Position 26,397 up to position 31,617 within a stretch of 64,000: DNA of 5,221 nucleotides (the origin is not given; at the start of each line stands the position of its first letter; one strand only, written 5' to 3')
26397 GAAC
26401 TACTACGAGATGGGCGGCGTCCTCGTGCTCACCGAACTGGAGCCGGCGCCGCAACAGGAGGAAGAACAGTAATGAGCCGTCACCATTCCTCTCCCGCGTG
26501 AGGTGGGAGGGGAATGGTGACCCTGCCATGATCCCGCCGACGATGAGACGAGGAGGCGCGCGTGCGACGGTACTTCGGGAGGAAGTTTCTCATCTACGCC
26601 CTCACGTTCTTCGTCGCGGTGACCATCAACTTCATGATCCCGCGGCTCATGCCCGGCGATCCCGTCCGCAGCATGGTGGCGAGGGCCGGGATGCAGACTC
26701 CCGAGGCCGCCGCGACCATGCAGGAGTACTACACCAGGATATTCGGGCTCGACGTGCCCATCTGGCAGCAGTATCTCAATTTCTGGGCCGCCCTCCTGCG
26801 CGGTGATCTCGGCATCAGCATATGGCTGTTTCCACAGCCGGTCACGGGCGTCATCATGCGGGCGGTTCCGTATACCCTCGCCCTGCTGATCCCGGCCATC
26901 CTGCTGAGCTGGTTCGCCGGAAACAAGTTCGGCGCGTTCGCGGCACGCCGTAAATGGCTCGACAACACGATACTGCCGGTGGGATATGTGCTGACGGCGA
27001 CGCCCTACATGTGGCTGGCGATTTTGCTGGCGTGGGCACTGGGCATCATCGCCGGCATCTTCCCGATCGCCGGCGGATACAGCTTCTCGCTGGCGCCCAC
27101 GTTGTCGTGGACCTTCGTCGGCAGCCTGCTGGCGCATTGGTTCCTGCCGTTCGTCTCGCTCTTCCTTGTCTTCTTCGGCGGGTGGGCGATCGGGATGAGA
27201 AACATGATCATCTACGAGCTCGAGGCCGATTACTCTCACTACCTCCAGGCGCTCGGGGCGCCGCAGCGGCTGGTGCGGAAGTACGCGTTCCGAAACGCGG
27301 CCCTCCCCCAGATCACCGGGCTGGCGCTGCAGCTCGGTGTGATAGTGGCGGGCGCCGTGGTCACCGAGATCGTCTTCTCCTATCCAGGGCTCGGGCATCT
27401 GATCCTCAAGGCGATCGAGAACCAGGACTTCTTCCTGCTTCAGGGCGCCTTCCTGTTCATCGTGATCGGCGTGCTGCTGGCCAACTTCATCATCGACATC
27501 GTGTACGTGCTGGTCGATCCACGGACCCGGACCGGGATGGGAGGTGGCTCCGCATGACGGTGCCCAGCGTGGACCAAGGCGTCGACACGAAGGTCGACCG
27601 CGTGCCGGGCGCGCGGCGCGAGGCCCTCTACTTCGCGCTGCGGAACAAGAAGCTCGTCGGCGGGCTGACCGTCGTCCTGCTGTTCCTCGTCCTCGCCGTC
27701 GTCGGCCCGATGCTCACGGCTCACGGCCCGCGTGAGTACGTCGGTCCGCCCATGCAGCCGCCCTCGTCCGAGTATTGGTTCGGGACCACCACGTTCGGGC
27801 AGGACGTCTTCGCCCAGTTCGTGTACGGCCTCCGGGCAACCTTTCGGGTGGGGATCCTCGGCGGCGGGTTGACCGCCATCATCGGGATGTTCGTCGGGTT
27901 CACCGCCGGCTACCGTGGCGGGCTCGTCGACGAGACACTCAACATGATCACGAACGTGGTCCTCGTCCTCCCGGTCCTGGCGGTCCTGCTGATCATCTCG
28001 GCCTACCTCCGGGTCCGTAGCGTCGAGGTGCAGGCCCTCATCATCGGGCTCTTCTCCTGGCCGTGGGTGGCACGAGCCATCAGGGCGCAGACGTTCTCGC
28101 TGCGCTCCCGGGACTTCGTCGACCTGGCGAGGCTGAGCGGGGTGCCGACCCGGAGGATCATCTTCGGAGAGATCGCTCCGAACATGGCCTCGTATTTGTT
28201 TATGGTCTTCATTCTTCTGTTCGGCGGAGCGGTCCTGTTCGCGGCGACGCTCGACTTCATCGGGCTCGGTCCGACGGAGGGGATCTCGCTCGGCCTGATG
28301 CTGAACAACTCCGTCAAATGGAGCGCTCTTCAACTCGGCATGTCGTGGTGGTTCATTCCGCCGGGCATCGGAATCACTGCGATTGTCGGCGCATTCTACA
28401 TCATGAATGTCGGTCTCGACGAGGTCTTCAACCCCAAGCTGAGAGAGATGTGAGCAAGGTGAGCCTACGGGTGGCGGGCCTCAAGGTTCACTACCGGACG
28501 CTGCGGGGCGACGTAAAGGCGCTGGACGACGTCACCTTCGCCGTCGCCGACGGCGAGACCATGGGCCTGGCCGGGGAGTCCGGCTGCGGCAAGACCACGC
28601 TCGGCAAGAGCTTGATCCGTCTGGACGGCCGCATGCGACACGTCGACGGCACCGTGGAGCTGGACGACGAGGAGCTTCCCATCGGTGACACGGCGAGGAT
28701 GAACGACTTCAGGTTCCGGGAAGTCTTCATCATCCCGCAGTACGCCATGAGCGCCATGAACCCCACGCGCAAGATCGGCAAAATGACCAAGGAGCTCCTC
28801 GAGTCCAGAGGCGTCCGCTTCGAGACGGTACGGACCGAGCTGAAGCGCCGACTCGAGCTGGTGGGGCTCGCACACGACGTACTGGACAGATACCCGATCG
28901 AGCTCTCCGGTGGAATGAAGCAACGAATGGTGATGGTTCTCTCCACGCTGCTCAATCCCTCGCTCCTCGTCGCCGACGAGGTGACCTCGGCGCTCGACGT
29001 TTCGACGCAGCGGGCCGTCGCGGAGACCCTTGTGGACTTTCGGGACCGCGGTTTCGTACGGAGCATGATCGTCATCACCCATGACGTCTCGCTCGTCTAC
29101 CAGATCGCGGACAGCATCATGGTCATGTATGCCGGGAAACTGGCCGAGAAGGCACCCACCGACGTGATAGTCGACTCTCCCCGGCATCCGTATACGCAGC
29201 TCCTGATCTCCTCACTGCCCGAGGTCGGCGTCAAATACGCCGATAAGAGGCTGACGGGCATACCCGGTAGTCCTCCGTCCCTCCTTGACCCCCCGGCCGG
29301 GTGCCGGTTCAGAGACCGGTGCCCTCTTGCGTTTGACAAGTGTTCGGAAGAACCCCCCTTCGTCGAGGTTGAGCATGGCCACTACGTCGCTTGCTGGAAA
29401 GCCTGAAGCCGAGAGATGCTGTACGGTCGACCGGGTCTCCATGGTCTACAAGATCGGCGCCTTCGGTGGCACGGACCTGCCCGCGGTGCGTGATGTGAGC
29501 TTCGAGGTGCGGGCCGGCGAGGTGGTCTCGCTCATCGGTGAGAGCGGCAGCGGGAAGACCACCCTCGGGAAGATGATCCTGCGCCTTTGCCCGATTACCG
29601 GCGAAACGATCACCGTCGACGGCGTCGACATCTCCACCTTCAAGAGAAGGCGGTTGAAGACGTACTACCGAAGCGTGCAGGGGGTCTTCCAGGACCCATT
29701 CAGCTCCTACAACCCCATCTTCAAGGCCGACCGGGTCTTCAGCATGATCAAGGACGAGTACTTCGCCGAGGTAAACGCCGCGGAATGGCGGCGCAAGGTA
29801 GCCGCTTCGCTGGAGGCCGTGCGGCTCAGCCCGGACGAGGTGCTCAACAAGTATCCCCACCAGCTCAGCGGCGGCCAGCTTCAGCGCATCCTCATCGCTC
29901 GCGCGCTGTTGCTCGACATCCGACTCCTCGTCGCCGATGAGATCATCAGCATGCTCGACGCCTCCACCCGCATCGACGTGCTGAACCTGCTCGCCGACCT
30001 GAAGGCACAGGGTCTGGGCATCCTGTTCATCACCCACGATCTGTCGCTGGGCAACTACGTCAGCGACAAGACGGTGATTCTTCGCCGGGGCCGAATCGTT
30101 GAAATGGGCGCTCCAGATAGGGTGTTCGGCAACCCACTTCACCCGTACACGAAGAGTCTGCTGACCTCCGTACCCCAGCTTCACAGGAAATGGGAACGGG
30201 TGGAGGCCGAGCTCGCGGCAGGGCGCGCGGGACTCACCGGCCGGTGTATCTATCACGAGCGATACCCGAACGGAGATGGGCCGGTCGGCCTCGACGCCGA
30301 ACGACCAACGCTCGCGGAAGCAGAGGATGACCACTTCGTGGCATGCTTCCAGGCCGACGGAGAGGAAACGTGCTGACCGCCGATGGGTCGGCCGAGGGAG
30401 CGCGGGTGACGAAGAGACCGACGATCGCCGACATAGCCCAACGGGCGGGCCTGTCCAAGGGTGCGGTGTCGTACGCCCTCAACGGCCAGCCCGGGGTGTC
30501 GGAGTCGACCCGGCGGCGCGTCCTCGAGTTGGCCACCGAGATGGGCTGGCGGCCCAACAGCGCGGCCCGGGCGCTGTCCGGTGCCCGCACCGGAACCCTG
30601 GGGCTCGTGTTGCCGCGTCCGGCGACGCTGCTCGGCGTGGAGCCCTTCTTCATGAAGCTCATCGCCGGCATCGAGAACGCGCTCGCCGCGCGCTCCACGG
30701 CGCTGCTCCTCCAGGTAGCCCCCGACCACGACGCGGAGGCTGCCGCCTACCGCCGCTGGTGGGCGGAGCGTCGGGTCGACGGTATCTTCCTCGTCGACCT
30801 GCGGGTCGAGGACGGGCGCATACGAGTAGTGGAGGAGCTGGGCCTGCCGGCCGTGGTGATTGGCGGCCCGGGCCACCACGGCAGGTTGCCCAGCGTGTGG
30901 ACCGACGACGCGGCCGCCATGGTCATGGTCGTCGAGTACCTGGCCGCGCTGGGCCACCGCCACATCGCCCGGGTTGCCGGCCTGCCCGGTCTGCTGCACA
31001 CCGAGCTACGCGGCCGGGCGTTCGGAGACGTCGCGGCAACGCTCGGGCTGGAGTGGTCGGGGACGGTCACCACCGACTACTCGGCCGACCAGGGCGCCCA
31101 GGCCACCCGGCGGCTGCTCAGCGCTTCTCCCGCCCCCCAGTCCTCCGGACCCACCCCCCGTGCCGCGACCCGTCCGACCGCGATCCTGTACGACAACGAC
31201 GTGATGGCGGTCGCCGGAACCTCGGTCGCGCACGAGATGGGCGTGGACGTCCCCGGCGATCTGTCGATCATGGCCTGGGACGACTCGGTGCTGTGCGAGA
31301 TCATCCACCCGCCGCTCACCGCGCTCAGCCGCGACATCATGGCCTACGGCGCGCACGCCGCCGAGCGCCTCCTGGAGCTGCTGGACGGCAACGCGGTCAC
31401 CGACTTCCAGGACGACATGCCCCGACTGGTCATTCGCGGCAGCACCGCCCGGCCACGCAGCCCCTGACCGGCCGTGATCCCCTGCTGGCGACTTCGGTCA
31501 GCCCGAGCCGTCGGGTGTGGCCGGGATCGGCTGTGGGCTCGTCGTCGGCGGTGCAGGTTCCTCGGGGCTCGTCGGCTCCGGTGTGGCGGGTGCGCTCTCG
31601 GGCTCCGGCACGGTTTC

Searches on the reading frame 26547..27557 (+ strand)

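Call 7: search_protein_families(library=pfam, proteins=[window:26547-27557:+], max_evalue=0.0001)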
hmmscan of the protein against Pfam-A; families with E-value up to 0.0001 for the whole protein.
window:26547-27557:+ (336 aa): 1 family
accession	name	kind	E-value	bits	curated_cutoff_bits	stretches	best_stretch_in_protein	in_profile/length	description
PF00528.27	BPD_transp_1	-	9.2e-37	127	26.4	1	128-328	4-183/184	Binding-protein-dependent transport system inner membrane component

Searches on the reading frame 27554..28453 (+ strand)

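Call 61: search_protein_families(library=pfam, proteins=[window:27554-28453:+], max_evalue=0.0001)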
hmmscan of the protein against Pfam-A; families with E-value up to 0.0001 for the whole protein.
window:27554-28453:+ (299 aa): 1 family
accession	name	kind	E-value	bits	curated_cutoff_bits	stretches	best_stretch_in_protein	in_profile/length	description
PF00528.27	BPD_transp_1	-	8.8e-23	81.4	26.4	1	111-297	1-183/184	Binding-protein-dependent transport system inner membrane component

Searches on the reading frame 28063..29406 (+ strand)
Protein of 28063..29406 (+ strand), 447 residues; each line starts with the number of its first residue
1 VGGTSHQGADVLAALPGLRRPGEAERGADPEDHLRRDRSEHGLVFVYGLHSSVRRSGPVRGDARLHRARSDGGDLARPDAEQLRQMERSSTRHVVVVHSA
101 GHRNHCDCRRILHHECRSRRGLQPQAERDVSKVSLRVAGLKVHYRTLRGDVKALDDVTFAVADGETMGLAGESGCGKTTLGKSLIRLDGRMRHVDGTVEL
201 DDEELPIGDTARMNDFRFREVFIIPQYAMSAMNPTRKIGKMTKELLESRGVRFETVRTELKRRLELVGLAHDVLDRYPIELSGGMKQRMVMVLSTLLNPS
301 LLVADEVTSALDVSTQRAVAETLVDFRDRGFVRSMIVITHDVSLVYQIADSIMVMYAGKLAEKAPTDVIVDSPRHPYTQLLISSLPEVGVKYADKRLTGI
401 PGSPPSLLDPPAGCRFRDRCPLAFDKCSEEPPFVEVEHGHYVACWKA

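Call 80: search_protein_families(library=pfam, proteins=[window:28063-29406:+], max_evalue=0.001)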
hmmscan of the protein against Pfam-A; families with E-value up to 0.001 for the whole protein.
window:28063-29406:+ (447 aa): 2 families
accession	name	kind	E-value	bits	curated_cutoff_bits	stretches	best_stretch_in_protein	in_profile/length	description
PF08352.17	oligo_HPY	-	9.5e-20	71.2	27.1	1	362-427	2-65/65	Oligopeptide/dipeptide transporter, C-terminal region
PF00005.33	ABC_tran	-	9.5e-19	68.8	25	1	154-309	1-137/137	ABC transporter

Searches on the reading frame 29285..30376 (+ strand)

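Call 80: search_protein_families(library=pfam, proteins=[window:29285-30376:+], max_evalue=0.001)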
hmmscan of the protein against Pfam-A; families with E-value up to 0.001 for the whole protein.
window:29285-30376:+ (363 aa): 3 families
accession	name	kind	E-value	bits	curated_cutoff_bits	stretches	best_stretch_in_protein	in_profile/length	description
PF00005.33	ABC_tran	-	1.1e-25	91.3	25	1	69-220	2-135/137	ABC transporter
PF08352.17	oligo_HPY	-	1.2e-09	38.9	27.1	1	272-326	1-57/65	Oligopeptide/dipeptide transporter, C-terminal region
PF13401.12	AAA_22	-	2.7e-05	24.9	27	1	80-248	7-120/130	AAA domain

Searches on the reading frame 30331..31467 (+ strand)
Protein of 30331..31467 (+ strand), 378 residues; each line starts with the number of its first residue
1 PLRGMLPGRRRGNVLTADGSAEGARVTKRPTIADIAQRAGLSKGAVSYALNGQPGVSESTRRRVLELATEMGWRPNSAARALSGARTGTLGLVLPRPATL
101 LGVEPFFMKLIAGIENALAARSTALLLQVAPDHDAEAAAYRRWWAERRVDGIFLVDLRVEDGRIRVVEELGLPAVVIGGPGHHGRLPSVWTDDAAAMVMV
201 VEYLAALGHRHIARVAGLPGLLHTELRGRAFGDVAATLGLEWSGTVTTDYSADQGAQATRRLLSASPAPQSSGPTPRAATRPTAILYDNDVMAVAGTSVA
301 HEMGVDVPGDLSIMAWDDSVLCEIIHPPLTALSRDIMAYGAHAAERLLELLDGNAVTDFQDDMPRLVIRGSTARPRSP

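Call 7: search_protein_families(library=pfam, proteins=[window:30331-31467:+], max_evalue=0.0001)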
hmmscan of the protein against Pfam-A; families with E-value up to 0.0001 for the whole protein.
window:30331-31467:+ (378 aa): 3 families
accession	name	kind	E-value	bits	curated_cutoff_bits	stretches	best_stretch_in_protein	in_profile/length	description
PF13377.12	Peripla_BP_3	-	7e-30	104.7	26.5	1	201-372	1-167/167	Periplasmic binding protein-like domain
PF00532.27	Peripla_BP_1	-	1.1e-12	48.5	22.2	1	88-316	2-223/281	Periplasmic binding proteins and sugar binding domain of LacI family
PF00356.27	LacI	-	7.9e-12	45.2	27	1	31-76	1-46/46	Bacterial regulatory proteins, lacI family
